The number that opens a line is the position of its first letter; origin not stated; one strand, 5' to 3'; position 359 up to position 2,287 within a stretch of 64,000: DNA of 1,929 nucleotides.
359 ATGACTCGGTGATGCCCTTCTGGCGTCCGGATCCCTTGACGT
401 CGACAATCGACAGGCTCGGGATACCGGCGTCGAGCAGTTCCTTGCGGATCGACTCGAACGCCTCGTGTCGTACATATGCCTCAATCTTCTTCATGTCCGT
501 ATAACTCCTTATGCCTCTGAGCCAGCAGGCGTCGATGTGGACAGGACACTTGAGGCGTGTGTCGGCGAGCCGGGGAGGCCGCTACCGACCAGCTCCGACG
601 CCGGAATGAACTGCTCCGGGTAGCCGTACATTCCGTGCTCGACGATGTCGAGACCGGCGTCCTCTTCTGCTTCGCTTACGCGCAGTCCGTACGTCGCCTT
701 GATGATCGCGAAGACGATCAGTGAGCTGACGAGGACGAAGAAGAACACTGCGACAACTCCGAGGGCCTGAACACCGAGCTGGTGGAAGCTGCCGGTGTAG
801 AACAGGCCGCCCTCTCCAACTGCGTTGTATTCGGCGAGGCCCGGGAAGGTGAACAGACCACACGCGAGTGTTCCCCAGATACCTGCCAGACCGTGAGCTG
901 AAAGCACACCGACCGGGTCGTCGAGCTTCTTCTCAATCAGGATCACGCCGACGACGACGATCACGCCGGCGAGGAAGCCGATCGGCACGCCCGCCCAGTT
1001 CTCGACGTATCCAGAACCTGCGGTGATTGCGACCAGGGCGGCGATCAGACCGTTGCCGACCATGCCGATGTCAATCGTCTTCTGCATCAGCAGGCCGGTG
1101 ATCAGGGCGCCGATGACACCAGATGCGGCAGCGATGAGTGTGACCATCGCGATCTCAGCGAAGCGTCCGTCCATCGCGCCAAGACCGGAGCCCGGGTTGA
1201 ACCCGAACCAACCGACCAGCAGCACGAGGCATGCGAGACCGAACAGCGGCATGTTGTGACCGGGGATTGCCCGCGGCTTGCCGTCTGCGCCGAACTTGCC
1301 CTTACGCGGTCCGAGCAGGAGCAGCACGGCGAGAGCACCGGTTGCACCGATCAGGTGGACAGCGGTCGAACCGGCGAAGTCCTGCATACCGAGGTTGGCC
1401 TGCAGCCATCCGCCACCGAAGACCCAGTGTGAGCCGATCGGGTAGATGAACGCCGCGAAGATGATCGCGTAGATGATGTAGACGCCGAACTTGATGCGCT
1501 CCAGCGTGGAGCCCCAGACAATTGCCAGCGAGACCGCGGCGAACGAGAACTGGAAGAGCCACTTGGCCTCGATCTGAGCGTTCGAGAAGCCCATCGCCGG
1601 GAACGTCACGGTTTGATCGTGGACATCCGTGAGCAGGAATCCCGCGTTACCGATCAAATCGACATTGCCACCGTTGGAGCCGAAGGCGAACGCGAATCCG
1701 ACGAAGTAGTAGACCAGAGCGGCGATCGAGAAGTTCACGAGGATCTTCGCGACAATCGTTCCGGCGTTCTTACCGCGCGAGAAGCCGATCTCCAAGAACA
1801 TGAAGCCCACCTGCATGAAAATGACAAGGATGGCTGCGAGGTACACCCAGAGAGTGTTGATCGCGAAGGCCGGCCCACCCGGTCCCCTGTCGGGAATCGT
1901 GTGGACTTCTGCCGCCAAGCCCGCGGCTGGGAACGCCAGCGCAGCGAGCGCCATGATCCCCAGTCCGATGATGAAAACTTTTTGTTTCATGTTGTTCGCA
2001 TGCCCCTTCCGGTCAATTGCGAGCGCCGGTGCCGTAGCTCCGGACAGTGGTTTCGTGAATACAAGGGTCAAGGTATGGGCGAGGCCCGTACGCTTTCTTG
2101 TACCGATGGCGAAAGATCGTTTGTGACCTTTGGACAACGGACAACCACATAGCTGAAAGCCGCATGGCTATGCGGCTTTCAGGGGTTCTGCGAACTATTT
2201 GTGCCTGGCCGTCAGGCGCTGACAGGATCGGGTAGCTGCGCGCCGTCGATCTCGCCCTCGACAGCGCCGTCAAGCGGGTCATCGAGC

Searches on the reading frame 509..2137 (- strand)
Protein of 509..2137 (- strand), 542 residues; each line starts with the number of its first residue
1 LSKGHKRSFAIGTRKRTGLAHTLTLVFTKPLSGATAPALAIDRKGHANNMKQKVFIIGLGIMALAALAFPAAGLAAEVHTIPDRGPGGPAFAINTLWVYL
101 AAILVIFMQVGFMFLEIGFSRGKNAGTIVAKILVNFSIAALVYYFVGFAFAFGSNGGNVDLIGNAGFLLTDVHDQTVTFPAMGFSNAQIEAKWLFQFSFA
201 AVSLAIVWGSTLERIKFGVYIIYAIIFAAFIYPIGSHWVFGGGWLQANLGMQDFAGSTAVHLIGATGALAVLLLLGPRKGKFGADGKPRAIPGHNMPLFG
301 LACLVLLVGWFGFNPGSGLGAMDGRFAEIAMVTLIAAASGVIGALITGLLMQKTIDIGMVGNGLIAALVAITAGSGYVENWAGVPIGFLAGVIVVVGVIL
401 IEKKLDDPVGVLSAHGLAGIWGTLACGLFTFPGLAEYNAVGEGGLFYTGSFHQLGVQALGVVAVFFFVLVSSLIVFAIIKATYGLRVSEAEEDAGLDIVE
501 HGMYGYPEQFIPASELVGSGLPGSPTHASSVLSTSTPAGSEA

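Call 53: search_protein_families(library=pfam, proteins=[window:509-2137:-], max_evalue=0.00001)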
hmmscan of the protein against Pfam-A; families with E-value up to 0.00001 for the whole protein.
window:509-2137:- (542 aa): 1 family
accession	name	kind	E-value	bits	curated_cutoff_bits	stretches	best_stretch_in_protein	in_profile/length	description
PF00909.26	Ammonium_transp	-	5.6e-101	338.6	23.2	1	97-506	2-399/399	Ammonium Transporter Family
